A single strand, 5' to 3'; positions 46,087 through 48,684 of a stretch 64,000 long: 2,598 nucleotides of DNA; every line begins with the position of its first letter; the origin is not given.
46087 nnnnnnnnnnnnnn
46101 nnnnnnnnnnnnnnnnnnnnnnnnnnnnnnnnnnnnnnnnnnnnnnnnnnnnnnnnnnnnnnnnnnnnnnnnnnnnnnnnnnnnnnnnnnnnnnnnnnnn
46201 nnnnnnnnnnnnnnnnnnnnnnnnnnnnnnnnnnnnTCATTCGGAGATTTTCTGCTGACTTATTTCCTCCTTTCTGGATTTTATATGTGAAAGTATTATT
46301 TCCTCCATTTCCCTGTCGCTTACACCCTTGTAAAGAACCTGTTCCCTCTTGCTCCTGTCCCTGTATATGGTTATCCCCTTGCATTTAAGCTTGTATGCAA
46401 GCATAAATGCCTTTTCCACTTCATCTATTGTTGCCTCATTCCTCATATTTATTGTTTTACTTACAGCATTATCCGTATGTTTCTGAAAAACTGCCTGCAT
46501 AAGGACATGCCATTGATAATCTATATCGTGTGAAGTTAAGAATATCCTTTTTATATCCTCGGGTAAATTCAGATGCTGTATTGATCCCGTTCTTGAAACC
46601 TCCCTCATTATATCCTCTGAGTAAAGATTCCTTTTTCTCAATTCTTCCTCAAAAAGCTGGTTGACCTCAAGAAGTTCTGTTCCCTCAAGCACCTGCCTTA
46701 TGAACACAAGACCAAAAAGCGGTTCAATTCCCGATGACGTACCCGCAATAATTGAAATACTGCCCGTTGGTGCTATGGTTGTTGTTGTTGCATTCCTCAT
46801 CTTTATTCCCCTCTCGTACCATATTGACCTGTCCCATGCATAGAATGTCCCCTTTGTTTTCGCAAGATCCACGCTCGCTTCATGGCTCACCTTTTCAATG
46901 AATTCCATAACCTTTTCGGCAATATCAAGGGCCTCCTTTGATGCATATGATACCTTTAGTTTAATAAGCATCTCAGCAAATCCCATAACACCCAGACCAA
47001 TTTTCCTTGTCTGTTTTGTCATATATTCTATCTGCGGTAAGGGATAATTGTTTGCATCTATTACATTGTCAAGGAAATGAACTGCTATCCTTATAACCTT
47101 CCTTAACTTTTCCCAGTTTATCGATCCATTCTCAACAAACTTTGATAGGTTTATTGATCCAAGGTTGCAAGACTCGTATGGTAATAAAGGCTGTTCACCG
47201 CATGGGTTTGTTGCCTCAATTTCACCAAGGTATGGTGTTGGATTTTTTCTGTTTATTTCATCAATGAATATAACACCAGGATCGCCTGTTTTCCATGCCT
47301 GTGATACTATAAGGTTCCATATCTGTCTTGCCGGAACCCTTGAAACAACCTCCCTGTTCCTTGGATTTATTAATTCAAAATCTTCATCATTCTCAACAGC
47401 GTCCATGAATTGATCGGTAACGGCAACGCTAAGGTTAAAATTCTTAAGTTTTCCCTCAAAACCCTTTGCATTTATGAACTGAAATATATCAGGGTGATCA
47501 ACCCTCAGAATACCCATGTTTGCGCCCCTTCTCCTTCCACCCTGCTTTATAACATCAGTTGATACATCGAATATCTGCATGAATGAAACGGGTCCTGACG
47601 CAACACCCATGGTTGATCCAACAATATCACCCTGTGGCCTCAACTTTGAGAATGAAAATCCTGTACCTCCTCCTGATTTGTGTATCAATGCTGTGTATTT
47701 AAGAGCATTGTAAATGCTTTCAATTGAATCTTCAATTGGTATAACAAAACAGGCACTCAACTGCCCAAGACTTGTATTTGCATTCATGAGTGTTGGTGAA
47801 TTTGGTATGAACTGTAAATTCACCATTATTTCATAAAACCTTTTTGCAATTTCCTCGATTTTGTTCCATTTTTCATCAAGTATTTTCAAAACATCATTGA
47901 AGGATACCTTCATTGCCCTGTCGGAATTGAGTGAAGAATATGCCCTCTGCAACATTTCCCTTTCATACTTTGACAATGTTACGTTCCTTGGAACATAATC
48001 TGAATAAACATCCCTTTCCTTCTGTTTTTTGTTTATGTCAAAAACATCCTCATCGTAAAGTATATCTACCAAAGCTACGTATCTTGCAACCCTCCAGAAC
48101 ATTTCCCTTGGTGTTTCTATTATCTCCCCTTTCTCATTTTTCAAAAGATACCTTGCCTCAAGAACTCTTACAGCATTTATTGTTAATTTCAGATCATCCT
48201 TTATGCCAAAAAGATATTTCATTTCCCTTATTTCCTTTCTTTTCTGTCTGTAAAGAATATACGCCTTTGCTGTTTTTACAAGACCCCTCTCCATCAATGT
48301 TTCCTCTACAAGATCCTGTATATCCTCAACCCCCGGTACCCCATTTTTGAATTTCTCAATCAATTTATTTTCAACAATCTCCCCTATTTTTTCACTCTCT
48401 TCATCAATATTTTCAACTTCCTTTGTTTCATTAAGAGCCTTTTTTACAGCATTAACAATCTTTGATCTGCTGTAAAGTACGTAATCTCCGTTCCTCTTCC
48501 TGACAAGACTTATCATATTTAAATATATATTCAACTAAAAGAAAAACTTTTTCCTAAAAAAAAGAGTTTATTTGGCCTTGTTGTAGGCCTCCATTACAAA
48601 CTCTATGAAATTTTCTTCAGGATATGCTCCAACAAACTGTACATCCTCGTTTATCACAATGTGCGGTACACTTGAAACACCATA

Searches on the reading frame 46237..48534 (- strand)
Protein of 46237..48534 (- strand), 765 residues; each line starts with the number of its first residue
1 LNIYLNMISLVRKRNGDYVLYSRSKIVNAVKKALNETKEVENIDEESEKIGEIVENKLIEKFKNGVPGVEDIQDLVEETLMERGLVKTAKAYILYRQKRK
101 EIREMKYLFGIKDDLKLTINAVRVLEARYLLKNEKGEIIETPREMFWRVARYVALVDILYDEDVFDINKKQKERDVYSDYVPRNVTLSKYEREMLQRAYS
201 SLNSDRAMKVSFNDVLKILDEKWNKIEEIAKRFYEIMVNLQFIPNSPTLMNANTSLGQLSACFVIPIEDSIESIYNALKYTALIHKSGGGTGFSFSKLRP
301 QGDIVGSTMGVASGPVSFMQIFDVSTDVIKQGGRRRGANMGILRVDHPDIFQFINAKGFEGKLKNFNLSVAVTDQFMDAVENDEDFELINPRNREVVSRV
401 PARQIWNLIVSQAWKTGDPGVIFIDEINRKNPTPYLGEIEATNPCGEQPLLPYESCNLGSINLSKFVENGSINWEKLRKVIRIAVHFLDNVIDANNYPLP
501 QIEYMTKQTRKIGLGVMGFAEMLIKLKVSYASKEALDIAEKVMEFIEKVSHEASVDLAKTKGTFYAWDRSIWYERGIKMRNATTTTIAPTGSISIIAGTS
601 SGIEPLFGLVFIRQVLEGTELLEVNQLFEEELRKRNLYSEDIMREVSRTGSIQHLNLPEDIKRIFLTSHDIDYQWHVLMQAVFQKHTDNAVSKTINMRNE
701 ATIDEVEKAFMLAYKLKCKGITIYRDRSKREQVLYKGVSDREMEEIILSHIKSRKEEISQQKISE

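Call 71: search_protein_families(library=ncbifam, proteins=[window:46237-48534:-], max_evalue=0.001)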
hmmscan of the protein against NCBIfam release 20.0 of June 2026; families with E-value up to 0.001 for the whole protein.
window:46237-48534:- (765 aa): 24 families
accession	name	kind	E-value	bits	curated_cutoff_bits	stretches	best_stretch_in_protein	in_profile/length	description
NF005010.0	PRK06406.1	subfamily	0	1177.8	1125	1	6-744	2-735/771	vitamin B12-dependent ribonucleotide reductase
NF006417.0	PRK08665.1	equivalog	2.8e-286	951.7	961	2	222-746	57-585/759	vitamin B12-dependent ribonucleotide reductase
TIGR02504.1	NrdJ_Z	equivalog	1.5e-224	747.1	399.95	1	122-734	2-606/606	adenosylcobalamin-dependent ribonucleoside-diphosphate reductase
NF006207.0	PRK08332.1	equivalog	7e-180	600.3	2400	3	443-734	1240-1562/1684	vitamin B12-dependent ribonucleotide reductase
TIGR02506.1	NrdE_NrdA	equivalog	1e-112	377.7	341.05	2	218-573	36-428/616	ribonucleoside-diphosphate reductase subunit alpha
NF005122.0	PRK06556.1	equivalog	4e-104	349.2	859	3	364-569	286-492/960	vitamin B12-dependent ribonucleotide reductase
NF005544.0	PRK07207.1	equivalog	1.4e-100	337.5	965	4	396-577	539-724/965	ribonucleoside-diphosphate reductase subunit alpha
NF006577.0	PRK09102.1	equivalog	5.8e-99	332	620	1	170-732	8-575/604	ribonucleoside-diphosphate reductase subunit alpha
NF005991.0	PRK08115.1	equivalog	4.4e-87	292.9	854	3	396-564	429-600/858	vitamin B12-dependent ribonucleotide reductase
NF005101.0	PRK06539.1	equivalog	1.4e-82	278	988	3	398-574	394-574/822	ribonucleoside-diphosphate reductase subunit alpha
NF005401.0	PRK06948.1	subfamily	3e-81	273.9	906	1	221-735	48-591/604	ribonucleotide reductase-like protein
NF009029.0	PRK12365.1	equivalog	3.2e-79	267.1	1350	4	396-576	622-805/1046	ribonucleoside-diphosphate reductase subunit alpha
NF009028.0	PRK12364.1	equivalog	3.9e-77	260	1377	4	455-612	570-745/842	ribonucleoside-diphosphate reductase subunit alpha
NF005736.0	PRK07562.1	equivalog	3.8e-75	253.3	1737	4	364-569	395-602/1222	vitamin B12-dependent ribonucleotide reductase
NF006279.0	PRK08447.1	equivalog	2.2e-69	234.7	1082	2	172-395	131-353/789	ribonucleoside-diphosphate reductase subunit alpha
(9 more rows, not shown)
